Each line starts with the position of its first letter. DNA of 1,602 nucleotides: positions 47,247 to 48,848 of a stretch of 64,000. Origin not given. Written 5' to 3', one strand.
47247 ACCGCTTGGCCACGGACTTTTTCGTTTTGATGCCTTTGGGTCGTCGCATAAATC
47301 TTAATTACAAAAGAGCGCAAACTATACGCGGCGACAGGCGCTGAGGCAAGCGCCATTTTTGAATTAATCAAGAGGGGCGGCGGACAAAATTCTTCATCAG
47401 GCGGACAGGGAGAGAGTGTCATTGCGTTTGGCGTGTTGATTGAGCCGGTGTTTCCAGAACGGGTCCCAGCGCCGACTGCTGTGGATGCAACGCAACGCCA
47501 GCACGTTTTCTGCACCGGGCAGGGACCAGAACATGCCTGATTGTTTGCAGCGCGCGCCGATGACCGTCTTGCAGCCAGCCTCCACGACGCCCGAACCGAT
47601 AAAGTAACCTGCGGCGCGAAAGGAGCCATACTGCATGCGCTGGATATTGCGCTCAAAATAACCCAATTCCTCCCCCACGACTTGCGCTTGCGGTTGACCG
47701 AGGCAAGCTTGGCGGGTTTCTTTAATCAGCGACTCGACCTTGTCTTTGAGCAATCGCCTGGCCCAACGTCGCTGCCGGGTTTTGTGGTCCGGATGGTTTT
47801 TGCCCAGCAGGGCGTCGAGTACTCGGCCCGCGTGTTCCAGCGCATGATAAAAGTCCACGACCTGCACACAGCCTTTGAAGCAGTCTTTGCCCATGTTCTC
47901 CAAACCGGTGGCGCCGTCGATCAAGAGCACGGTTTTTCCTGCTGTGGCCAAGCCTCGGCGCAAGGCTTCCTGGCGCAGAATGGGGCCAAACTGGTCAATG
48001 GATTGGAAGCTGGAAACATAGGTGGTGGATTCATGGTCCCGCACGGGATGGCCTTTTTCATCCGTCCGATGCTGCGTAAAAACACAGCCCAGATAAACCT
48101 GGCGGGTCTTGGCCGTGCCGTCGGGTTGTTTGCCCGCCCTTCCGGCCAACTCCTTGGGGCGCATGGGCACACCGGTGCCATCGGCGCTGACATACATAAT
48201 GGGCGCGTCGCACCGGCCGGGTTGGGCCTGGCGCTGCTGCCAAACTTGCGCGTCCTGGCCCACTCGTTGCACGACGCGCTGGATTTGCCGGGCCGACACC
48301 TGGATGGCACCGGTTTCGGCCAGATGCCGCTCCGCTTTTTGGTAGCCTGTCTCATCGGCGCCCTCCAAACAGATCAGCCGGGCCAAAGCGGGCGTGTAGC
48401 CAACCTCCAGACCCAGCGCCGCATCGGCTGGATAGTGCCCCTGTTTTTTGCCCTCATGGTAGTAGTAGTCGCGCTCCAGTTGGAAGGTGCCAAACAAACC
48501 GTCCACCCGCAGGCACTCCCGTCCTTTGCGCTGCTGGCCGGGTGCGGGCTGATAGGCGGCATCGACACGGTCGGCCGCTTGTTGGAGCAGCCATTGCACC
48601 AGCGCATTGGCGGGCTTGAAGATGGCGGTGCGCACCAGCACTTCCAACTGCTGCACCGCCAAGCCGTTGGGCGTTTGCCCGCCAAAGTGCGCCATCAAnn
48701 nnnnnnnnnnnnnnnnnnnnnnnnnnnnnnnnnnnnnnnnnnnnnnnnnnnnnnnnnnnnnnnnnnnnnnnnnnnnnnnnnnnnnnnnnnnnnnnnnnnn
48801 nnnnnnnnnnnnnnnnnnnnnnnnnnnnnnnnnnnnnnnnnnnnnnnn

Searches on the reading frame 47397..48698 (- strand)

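Call 8: search_protein_families(library=pfam, proteins=[window:47397-48698:-])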
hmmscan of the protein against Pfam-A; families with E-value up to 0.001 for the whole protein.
window:47397-48698:- (433 aa): 1 family
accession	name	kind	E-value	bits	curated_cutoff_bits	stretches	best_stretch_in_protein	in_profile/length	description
PF06782.17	UPF0236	-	7.8e-06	25.4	24.3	1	10-180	3-177/400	Uncharacterised protein family (UPF0236)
